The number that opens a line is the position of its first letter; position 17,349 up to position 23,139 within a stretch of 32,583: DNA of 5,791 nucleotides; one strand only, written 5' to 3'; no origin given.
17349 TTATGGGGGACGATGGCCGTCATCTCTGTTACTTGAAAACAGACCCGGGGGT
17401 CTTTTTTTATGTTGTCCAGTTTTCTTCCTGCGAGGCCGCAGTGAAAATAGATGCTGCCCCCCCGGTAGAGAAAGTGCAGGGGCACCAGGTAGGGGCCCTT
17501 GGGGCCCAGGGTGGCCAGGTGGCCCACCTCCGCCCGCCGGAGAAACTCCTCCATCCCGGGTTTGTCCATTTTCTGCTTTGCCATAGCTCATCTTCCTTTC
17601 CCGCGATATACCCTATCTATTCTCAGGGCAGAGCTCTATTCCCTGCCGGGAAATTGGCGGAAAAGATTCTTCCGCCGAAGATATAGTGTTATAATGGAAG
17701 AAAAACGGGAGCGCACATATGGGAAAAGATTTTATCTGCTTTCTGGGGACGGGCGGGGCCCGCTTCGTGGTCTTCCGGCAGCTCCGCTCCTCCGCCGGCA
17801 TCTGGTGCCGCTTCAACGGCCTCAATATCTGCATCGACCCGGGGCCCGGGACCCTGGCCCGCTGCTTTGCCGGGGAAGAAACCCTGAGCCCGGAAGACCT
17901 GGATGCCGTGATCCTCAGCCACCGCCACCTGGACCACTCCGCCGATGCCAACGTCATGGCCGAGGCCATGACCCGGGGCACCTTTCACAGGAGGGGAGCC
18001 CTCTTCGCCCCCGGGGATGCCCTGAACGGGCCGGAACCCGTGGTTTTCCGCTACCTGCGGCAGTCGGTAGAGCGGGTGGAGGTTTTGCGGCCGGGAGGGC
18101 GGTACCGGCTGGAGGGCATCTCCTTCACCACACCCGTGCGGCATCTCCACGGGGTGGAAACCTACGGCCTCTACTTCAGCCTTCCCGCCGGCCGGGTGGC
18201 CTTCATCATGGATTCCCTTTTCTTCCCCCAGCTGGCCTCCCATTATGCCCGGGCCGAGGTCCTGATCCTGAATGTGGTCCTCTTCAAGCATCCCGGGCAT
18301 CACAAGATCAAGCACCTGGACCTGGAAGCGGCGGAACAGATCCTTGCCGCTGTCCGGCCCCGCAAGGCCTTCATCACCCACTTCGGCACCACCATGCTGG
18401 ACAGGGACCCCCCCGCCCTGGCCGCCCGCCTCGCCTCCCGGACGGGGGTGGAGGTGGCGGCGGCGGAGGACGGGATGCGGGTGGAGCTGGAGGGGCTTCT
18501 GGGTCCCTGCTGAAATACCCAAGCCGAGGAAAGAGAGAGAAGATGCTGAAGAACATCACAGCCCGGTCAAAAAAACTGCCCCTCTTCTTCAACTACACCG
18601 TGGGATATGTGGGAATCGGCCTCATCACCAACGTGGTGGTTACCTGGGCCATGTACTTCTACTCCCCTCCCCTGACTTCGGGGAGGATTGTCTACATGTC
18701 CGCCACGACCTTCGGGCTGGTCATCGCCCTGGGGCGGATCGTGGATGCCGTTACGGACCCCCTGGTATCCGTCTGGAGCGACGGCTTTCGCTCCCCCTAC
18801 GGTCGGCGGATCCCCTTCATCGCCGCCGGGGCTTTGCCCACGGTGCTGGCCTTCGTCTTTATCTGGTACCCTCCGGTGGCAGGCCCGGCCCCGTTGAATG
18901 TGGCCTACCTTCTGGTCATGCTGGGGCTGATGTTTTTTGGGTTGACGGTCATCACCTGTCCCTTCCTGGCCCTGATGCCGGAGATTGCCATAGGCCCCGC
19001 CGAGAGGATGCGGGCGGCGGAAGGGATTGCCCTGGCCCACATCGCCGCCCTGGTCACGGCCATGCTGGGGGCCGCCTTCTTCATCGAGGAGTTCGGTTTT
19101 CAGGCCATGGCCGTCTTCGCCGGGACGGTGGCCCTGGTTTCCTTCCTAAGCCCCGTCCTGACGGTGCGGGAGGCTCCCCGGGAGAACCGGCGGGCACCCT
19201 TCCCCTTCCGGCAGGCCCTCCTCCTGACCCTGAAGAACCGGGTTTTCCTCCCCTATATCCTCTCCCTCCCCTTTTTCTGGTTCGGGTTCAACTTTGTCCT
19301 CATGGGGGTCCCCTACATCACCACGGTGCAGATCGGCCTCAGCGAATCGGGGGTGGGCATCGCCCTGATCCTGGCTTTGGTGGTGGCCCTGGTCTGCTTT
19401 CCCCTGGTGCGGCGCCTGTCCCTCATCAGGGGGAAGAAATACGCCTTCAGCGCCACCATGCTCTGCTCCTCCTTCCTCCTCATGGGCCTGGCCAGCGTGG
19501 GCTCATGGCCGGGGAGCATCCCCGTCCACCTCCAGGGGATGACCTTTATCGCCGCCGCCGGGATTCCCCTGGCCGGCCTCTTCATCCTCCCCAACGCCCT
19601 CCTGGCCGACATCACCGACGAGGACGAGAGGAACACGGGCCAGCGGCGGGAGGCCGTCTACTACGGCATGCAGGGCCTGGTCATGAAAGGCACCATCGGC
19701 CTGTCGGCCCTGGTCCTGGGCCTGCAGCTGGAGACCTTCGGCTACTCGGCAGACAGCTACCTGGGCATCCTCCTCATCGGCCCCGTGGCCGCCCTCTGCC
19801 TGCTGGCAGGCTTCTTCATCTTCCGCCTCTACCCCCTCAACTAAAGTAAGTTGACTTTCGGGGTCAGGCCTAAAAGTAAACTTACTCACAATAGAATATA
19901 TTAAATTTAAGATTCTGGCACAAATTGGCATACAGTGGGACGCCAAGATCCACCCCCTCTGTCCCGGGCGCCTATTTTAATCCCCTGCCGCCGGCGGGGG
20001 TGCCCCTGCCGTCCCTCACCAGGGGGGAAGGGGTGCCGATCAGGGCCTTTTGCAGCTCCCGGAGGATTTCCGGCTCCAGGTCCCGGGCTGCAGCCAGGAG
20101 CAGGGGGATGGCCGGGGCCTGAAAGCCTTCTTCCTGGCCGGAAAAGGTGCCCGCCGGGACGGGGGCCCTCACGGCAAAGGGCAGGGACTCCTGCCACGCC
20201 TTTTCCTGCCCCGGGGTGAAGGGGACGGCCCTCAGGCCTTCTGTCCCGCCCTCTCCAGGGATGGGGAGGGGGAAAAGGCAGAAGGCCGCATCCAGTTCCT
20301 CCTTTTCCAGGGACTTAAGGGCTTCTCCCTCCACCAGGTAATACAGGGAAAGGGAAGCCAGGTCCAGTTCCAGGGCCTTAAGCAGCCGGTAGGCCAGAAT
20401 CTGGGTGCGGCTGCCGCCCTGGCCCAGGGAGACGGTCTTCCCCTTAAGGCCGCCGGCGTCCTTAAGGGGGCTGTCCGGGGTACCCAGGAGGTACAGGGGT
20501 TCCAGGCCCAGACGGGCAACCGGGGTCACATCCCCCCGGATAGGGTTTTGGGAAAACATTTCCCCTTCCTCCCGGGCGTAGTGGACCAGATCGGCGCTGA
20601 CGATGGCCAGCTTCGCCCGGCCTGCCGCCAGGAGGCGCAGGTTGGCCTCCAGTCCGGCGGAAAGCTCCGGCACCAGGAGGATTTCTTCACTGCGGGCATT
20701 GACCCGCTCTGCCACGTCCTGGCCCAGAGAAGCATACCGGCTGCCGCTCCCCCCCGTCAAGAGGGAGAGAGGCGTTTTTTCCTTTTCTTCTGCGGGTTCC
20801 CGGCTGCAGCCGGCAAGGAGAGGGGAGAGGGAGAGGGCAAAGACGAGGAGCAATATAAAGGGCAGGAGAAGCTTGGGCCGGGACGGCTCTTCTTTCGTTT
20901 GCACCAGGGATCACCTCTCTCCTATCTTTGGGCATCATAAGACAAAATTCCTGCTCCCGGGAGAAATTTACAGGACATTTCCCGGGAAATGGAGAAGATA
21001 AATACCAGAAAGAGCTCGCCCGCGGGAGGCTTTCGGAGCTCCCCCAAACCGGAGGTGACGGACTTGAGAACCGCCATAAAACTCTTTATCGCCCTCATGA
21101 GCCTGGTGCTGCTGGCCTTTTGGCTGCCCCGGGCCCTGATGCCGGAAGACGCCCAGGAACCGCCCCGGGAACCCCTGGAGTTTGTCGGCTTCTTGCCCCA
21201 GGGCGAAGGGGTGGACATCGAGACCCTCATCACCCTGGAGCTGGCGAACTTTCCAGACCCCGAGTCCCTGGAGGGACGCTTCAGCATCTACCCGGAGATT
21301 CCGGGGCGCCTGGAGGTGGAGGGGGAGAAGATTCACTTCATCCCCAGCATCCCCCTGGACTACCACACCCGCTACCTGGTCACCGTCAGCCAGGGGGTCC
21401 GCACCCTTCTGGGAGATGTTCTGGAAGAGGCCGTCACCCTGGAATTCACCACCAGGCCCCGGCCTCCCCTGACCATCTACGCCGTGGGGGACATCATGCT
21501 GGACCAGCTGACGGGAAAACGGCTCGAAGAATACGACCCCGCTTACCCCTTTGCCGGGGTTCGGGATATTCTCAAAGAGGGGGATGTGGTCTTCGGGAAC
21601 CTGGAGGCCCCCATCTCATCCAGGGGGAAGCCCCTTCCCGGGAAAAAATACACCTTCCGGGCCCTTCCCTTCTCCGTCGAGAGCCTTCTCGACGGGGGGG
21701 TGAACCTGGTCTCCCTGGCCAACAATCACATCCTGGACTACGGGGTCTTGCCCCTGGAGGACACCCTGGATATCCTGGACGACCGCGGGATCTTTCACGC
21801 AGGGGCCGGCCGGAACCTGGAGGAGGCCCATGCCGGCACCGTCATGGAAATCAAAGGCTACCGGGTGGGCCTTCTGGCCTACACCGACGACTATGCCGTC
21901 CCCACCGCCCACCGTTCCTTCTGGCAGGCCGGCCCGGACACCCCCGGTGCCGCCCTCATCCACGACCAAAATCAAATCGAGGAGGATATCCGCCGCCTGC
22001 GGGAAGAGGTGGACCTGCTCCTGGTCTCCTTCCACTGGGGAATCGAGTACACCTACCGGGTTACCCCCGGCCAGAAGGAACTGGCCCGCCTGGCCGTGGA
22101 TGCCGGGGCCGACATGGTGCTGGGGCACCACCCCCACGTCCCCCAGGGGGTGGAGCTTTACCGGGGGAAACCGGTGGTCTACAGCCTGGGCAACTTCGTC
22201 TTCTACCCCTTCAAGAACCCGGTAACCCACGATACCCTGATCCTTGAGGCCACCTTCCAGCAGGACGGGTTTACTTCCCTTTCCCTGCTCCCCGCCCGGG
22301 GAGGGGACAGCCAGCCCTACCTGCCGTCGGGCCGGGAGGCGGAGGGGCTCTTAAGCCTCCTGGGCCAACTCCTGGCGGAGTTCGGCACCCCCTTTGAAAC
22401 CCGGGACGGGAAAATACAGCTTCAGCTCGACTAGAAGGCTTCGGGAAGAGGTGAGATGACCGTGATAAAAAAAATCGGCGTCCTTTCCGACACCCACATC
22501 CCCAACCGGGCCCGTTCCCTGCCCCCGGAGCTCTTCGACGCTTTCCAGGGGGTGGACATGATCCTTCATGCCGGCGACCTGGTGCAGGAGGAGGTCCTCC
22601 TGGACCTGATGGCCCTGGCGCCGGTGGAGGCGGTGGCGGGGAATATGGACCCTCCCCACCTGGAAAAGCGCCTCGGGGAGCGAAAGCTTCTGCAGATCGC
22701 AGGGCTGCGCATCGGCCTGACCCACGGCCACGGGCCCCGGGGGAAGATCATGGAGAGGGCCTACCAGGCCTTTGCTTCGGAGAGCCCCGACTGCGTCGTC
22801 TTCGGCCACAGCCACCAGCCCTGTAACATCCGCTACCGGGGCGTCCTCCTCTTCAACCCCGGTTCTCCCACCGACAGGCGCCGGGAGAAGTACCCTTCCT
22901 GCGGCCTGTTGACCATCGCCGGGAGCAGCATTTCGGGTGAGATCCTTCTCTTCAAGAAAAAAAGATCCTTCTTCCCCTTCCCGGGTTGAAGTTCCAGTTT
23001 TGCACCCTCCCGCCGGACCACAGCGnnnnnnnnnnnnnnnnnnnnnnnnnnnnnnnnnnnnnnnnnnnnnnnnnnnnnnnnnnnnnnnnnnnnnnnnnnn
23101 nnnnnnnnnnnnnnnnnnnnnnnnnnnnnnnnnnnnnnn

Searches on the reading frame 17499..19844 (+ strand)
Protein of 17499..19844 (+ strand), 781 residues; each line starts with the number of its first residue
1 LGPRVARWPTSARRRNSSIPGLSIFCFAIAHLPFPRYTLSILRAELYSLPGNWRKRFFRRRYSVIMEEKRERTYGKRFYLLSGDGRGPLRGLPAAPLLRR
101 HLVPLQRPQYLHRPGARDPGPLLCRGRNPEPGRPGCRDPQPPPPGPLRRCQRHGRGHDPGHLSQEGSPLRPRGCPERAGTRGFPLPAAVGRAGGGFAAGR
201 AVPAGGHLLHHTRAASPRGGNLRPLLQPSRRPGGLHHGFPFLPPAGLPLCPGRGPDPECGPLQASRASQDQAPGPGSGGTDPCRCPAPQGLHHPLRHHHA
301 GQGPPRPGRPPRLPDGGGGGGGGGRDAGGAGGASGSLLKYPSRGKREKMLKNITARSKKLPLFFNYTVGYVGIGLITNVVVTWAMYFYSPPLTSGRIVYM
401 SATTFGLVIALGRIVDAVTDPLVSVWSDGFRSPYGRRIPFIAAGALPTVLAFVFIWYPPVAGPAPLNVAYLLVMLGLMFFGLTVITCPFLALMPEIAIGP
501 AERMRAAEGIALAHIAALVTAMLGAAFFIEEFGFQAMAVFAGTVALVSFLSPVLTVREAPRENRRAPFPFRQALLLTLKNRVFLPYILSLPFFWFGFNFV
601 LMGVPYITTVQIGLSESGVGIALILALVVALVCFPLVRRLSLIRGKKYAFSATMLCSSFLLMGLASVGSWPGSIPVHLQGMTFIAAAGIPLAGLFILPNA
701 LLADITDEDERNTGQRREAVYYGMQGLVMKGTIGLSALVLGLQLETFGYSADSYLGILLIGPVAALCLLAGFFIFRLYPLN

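Call 32: search_protein_families(library=pfam, proteins=[window:17499-19844:+], max_evalue=0.001)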
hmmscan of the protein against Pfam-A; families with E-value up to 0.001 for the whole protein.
window:17499-19844:+ (781 aa): 2 families
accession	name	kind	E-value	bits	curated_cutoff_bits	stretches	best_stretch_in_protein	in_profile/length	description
PF13347.12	MFS_2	-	5.9e-41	140.8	27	1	366-781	2-426/427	MFS/sugar transport protein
PF07690.21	MFS_1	-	7.9e-13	48.5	33.4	1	377-713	4-330/347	Major Facilitator Superfamily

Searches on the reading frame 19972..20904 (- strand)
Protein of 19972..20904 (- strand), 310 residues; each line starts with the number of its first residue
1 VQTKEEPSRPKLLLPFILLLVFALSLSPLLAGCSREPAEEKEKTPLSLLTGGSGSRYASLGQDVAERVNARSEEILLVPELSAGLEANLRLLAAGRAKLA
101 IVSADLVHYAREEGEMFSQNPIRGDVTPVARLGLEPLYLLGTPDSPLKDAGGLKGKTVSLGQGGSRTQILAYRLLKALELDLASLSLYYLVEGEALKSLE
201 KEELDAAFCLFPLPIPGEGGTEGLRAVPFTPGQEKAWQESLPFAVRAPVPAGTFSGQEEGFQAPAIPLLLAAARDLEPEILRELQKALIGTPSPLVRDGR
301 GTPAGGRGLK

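Call 32: search_protein_families(library=pfam, proteins=[window:19972-20904:-], max_evalue=0.001)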
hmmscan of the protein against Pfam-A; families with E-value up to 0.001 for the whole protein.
window:19972-20904:- (310 aa): 1 family
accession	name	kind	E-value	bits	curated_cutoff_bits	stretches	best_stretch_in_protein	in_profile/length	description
PF16868.10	NMT1_3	-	2.5e-19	70.4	27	1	49-288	2-247/289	NMT1-like family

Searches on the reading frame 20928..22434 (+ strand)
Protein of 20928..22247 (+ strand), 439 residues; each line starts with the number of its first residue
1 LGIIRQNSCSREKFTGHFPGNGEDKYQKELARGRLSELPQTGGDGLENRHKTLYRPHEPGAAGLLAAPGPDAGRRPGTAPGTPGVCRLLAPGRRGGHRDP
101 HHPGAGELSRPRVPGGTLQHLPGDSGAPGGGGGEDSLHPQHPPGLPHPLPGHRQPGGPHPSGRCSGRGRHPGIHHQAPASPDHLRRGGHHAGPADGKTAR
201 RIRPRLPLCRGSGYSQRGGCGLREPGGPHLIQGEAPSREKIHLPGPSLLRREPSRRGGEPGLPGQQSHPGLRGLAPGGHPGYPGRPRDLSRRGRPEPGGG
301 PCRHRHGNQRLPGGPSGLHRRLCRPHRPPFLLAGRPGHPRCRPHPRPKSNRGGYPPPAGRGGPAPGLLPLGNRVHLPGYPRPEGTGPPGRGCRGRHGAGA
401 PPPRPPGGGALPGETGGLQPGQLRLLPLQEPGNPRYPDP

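Call 33: search_protein_families(library=pfam, proteins=[window:20928-22247:+, window:20989-22434:+], max_evalue=0.001)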
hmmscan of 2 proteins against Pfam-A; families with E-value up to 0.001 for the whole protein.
window:20928-22247:+ (439 aa): 0 families

window:20989-22434:+ (481 aa): 2 families
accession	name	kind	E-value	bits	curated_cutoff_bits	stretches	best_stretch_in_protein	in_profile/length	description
PF09587.15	PGA_cap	-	1.9e-79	267.2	27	1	162-405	1-253/255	Bacterial capsule synthesis protein PGA_cap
PF13205.12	Big_5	-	1.6e-05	26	23.6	1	65-155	7-105/105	Bacterial Ig-like domain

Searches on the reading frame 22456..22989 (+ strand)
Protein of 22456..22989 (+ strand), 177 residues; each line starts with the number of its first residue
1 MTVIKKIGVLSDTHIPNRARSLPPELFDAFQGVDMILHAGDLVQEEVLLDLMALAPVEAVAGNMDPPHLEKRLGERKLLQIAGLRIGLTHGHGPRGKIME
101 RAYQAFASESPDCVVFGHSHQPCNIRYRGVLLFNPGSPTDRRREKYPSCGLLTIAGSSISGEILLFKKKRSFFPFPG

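Call 33: search_protein_families(library=pfam, proteins=[window:22456-22989:+], max_evalue=0.001)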
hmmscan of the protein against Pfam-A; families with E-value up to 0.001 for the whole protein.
window:22456-22989:+ (177 aa): 2 families
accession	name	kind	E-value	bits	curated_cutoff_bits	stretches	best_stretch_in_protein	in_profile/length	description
PF12850.12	Metallophos_2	-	1.3e-36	126.4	27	1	6-155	2-152/154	Calcineurin-like phosphoesterase superfamily domain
PF00149.33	Metallophos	-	2.2e-08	35.2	21.5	1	6-71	2-78/191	Calcineurin-like phosphoesterase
